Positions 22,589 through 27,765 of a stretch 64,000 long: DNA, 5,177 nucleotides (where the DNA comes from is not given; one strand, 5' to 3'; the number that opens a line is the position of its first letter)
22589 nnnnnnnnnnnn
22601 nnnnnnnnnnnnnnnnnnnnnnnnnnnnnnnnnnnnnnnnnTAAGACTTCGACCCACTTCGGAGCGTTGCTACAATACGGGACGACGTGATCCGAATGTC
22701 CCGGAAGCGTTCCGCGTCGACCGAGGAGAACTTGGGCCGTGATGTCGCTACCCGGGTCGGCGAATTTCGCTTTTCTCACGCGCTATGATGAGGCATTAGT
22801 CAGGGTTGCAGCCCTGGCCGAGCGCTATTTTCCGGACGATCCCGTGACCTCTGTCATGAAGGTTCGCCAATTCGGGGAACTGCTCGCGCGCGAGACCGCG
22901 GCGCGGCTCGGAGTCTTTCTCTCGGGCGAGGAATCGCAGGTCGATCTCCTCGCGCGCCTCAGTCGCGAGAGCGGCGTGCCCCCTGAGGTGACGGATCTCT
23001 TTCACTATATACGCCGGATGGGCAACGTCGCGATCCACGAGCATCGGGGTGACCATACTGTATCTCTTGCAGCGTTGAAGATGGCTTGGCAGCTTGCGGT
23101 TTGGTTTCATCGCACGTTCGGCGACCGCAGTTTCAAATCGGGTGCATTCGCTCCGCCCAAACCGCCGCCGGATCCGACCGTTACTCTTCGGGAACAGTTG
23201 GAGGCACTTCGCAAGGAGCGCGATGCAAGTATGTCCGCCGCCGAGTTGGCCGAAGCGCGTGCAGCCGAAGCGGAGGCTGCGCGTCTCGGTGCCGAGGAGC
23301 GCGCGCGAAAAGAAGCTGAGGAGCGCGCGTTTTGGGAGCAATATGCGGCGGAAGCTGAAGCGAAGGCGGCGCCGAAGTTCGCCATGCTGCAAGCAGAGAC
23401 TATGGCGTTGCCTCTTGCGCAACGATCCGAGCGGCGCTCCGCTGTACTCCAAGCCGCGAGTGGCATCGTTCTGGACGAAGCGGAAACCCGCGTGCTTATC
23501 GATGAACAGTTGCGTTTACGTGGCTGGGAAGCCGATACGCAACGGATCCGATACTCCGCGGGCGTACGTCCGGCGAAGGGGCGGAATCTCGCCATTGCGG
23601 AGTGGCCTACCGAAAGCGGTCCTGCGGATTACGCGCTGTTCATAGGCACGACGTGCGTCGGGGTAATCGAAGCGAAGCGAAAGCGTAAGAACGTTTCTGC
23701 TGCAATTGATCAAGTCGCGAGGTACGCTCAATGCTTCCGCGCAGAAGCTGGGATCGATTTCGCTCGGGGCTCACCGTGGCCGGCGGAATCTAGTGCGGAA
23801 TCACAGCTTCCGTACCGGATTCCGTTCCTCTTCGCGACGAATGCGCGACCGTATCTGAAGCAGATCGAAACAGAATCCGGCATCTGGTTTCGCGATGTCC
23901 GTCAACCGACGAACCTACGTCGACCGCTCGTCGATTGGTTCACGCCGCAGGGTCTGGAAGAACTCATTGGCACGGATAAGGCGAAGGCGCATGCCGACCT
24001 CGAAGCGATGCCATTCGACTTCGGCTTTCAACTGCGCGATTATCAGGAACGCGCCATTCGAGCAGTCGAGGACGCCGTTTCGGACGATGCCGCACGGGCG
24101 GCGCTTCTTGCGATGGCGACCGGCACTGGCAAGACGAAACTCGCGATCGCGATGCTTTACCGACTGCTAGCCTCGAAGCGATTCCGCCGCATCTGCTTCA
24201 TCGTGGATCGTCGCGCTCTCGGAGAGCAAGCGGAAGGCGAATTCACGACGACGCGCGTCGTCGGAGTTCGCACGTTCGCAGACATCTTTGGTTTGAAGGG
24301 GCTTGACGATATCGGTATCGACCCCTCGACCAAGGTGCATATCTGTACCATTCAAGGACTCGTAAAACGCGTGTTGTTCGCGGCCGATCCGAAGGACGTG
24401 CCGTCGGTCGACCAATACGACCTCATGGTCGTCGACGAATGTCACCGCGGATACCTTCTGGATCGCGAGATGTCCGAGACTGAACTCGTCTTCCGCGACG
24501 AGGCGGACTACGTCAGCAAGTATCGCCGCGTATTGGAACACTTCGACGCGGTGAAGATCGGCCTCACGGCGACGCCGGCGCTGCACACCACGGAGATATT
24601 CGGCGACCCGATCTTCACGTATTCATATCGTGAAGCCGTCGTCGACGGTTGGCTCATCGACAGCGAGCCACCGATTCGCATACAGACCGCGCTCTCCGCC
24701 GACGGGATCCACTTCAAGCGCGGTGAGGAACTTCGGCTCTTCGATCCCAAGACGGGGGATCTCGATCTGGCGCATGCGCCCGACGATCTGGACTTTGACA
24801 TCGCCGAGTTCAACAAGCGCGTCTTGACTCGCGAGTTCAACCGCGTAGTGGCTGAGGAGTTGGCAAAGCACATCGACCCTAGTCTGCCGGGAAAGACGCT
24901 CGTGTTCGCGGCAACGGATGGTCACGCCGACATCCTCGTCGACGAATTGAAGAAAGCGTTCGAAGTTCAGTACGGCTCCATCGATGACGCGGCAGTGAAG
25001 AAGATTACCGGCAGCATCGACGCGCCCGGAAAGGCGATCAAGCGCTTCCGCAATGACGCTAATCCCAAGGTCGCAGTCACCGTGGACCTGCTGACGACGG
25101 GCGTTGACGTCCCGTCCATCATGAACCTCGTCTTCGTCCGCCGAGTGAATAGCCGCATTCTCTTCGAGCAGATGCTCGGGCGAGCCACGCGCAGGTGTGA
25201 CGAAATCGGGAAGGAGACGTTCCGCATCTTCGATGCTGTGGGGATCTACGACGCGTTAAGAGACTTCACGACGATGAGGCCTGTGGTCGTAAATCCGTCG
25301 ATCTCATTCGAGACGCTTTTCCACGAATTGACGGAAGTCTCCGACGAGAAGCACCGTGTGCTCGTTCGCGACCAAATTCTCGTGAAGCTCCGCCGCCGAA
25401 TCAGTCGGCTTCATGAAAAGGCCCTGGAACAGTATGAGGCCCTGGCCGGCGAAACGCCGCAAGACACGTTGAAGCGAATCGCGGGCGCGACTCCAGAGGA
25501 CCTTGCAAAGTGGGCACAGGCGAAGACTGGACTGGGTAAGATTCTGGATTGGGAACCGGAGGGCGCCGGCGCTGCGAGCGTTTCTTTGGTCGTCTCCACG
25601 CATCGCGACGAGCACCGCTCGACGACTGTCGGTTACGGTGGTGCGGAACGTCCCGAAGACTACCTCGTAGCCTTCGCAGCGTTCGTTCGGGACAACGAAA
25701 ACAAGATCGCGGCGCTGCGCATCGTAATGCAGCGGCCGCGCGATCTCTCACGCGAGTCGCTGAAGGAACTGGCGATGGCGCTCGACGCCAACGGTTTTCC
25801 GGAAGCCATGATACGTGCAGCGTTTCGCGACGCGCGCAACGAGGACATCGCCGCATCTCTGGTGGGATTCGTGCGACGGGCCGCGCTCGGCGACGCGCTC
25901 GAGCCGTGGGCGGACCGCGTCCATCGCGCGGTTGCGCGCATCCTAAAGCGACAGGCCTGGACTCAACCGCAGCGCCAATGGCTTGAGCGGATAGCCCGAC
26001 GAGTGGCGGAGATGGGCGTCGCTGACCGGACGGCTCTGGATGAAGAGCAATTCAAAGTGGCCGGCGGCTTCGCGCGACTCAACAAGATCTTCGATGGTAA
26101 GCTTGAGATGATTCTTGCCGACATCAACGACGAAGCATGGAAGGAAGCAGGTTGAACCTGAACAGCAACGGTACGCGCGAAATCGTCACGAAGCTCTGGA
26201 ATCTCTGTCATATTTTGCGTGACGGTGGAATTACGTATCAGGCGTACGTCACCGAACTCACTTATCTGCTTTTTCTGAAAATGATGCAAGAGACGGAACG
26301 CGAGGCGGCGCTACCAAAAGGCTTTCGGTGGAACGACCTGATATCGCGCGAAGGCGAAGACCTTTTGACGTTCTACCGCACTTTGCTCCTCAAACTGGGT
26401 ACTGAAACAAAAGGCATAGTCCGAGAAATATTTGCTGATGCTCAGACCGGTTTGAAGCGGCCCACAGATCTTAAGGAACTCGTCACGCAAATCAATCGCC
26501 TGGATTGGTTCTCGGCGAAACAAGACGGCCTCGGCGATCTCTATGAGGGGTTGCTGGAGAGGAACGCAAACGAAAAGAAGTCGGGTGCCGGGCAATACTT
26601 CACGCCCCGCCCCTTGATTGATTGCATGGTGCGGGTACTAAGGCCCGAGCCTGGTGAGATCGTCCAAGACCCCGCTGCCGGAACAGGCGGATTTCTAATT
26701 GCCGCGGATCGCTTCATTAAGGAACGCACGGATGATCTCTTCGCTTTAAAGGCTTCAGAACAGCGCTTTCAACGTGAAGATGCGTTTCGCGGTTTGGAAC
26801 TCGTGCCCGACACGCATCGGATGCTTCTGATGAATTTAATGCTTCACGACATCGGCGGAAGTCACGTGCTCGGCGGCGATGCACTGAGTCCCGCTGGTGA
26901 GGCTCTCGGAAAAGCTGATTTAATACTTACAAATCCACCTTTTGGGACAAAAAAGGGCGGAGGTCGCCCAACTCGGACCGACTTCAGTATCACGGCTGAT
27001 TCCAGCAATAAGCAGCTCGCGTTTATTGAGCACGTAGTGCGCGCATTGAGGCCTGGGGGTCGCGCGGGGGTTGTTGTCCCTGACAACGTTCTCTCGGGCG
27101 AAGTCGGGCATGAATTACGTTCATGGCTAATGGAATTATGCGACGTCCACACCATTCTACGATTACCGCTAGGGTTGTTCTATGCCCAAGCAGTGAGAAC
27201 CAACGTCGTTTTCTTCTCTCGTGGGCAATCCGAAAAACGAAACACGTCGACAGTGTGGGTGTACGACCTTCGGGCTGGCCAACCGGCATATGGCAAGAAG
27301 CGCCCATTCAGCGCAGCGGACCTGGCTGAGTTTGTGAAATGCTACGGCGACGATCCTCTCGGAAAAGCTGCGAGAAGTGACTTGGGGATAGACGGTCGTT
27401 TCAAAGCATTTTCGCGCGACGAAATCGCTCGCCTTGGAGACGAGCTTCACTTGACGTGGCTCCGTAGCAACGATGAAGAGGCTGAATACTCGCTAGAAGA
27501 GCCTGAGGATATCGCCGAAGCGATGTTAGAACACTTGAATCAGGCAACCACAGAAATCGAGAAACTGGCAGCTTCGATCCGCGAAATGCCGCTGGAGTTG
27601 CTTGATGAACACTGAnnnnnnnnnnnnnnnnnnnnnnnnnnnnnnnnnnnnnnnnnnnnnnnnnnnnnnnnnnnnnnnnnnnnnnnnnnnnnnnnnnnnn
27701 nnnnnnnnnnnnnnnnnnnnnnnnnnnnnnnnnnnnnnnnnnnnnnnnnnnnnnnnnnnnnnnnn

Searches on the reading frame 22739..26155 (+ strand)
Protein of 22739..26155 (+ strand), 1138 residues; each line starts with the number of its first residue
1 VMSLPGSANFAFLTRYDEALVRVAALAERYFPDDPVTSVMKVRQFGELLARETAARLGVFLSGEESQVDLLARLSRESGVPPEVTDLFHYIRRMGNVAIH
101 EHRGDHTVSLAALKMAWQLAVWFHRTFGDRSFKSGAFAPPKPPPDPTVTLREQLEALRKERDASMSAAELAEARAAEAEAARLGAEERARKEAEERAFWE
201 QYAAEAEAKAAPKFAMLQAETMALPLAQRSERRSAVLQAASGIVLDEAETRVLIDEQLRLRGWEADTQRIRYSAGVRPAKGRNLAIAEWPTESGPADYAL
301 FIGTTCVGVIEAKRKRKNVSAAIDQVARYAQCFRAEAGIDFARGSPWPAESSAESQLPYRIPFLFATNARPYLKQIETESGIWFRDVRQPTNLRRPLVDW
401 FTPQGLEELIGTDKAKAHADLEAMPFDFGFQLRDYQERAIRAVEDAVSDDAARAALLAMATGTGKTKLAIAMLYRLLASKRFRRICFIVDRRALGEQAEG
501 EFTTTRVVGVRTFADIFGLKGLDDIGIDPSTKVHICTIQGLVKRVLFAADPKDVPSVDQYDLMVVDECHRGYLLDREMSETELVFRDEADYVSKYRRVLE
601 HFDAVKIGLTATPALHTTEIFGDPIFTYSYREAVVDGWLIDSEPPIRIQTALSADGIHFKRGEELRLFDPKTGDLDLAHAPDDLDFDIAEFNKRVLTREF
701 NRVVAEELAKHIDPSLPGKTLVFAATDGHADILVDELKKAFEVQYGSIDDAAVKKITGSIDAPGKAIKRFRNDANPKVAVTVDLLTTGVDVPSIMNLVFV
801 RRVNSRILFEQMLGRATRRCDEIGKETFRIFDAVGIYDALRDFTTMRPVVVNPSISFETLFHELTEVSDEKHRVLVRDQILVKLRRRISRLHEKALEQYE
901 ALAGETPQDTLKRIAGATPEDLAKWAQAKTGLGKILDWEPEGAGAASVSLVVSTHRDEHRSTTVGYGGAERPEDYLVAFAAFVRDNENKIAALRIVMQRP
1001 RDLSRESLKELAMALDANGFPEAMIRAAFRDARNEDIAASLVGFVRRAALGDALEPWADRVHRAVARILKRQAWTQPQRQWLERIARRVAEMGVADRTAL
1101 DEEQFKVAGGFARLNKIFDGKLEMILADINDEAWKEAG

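Call 12: search_protein_families(library=pfam, proteins=[window:22739-26155:+], max_evalue=0.01)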
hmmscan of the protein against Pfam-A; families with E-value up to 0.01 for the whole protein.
window:22739-26155:+ (1138 aa): 7 families
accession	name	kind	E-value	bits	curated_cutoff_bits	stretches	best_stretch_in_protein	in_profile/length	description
PF08463.15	EcoEI_R_C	-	4.3e-36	124.9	24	1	973-1132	1-161/163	EcoEI R protein C-terminal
PF04851.21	ResIII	-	2.4e-28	99.5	22.5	1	430-614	2-163/164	Type III restriction enzyme, res subunit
PF18766.7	SWI2_SNF2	-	5.9e-15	56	26.7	1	435-639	1-185/221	SWI2/SNF2 ATPase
PF00270.35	DEAD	-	6.2e-08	33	26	1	434-573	2-129/167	DEAD/DEAH box helicase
PF00271.37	Helicase_C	-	6.7e-07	30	23.5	1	708-818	6-108/110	Helicase conserved C-terminal domain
PF04313.20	HSDR_N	-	3.6e-06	27.4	25.1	1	294-368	126-183/198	Type I restriction enzyme R protein N terminus (HSDR_N)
PF13643.11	DUF4145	-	1.1e-05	25.8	23.1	1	27-107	3-76/88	Domain of unknown function (DUF4145)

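Call 67: search_protein_families(library=padloc, proteins=[window:22739-26155:+], max_evalue=0.001)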
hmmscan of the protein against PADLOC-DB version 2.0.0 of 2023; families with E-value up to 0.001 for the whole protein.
window:22739-26155:+ (1138 aa): 18 families
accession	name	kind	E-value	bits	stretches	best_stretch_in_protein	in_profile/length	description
PDLC03042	REase_I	-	3.2e-247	821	2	8-868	5-879/1170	Type I restriction enzyme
PDLC03049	REase_I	-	2.5e-41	139.5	1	399-833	130-538/807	Type I restriction enzyme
PDLC03047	REase_I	-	6e-40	134.8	1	391-837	304-726/1107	Type I restriction enzyme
PDLC04472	PDC-M16A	-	3e-24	83.4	1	7-197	3-194/930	-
PDLC02707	PbeA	-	1.3e-14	51.7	2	427-570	248-389/672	PbeA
PDLC03659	mREase_IV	-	4e-12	42.8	1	704-839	446-571/945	Type IV methyl-directed restriction enzyme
PDLC03658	mREase_IV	-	4e-12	42.7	2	778-838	504-562/953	Type IV methyl-directed restriction enzyme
PDLC02704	PbeA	-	1.2e-09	35.2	1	417-504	242-326/682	PbeA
PDLC01439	typeIV_DinG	-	1.2e-06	25.5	1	424-499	8-76/575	CAS-IV-A; associated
PDLC03048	REase_I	-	1.2e-06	25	1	459-575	276-387/976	Type I restriction enzyme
PDLC03040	REase_I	-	2.1e-06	23.9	1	439-842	273-688/1029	Type I restriction enzyme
PDLC03597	REase_MTase_IIG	-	5.4e-06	22.2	0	431-514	167-249/1646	Type IIG restriction enzyme-methyltransferase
PDLC02706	PbeA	-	1.4e-05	21.9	0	425-503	262-336/722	PbeA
PDLC03960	SngC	-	1.7e-05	21.7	0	705-822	247-364/720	-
PDLC04140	mad8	-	1.8e-05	22.4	0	453-509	28-75/314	mads_8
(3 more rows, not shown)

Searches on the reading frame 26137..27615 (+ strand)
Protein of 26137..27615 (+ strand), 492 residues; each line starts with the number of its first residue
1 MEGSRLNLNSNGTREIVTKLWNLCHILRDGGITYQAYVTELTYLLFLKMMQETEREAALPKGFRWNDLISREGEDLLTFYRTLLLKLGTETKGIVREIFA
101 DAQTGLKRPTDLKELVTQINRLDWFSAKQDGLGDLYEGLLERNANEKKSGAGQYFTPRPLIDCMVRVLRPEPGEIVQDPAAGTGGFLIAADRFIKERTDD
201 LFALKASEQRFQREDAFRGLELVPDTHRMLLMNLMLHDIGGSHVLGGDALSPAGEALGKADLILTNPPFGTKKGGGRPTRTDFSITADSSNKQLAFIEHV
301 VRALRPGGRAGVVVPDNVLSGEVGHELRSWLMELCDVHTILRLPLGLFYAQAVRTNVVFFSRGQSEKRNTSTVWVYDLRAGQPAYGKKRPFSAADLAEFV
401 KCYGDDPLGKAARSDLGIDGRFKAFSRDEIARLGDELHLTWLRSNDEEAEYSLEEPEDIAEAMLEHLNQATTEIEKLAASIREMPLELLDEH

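Call 12: search_protein_families(library=pfam, proteins=[window:26137-27615:+], max_evalue=0.01)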
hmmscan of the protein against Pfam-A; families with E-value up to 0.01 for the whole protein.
window:26137-27615:+ (492 aa): 4 families
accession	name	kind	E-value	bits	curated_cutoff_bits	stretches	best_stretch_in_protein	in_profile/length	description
PF02384.22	N6_Mtase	-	7.2e-64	216.5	20.4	1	128-412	2-276/311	N-6 DNA Methylase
PF12161.14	HsdM_N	-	3.2e-09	38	24.5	1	18-119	3-135/135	HsdM N-terminal domain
PF07669.17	Eco57I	-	5.3e-07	30.3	25.3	1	221-341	69-163/171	Eco57I restriction-modification methylase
PF01170.24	UPF0020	-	1.6e-05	25.2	22.3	1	162-274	18-136/197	RMKL-like, methyltransferase domain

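Call 19: find_encoding_contigs(protein=window:26137-27615:+, flank=10000, max_places=10)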
Protein window:26137-27615:+ (492 aa): 1 contig read that carries it; 1 place shown.
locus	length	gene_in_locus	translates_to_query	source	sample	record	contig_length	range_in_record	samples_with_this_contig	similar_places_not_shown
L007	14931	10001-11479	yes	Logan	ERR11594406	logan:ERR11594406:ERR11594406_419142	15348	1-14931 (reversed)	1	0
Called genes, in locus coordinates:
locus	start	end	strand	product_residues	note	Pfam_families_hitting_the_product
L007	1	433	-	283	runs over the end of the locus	?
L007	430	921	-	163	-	-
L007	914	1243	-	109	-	-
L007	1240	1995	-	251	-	-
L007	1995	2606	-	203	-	-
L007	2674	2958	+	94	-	-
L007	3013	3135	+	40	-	-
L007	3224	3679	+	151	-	-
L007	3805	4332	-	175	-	-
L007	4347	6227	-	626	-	-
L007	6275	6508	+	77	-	-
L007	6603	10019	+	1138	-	PF04313:HSDR_N (faint), PF00270:DEAD (weak), PF04851:ResIII, PF18766:SWI2_SNF2, PF00271:Helicase_C (weak), PF08463:EcoEI_R_C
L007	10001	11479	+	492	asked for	PF12161:HsdM_N (weak), PF02384:N6_Mtase, PF01170:UPF0020 (faint), PF07669:Eco57I (weak)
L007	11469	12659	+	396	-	PF01420:Methylase_S (faint)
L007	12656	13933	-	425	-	PF22560:GMT-wHTH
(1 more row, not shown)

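Call 67: search_protein_families(library=padloc, proteins=[window:26137-27615:+], max_evalue=0.001)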
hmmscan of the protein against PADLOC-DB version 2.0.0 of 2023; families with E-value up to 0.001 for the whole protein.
window:26137-27615:+ (492 aa): 52 families (the best 25 are shown)
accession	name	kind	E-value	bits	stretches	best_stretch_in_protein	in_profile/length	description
PDLC03026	MTase_I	-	4.8e-193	640.7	1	13-483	3-479/487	Type I methyltransferase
PDLC03021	MTase_I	-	2.1e-86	288.7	1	18-481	12-489/491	Type I methyltransferase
PDLC04134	mad2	-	5.7e-63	211.4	1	8-406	133-487/492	mads_2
PDLC03025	MTase_I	-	1.8e-53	180.1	1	38-475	27-482/569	Type I methyltransferase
PDLC03036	MTase_I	-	9.3e-33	111.5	1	128-395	192-458/635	Type I methyltransferase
PDLC03318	MTase_II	-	1.9e-28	97.3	2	9-197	195-389/723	Type II methyltransferase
PDLC03035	MTase_I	-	2.3e-27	93.9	1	112-378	135-402/653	Type I methyltransferase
PDLC03018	MTase_I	-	4.9e-26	89.4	2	13-199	166-354/749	Type I methyltransferase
PDLC03027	MTase_I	-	2.4e-24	83.9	1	15-403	7-406/810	Type I methyltransferase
PDLC03218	MTase_II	-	5.4e-23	79.4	1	147-402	260-522/532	Type II methyltransferase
PDLC03317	MTase_II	-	5.7e-23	79.2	1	37-358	184-526/831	Type II methyltransferase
PDLC03029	MTase_I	-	4.5e-22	76.3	1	114-371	137-412/661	Type I methyltransferase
PDLC03019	MTase_I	-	7e-21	72.2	1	125-366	143-378/932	Type I methyltransferase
PDLC03031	MTase_I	-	2.7e-20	70.2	1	94-362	122-403/834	Type I methyltransferase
PDLC03038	MTase_I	-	6.4e-20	68.6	1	94-367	108-385/896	Type I methyltransferase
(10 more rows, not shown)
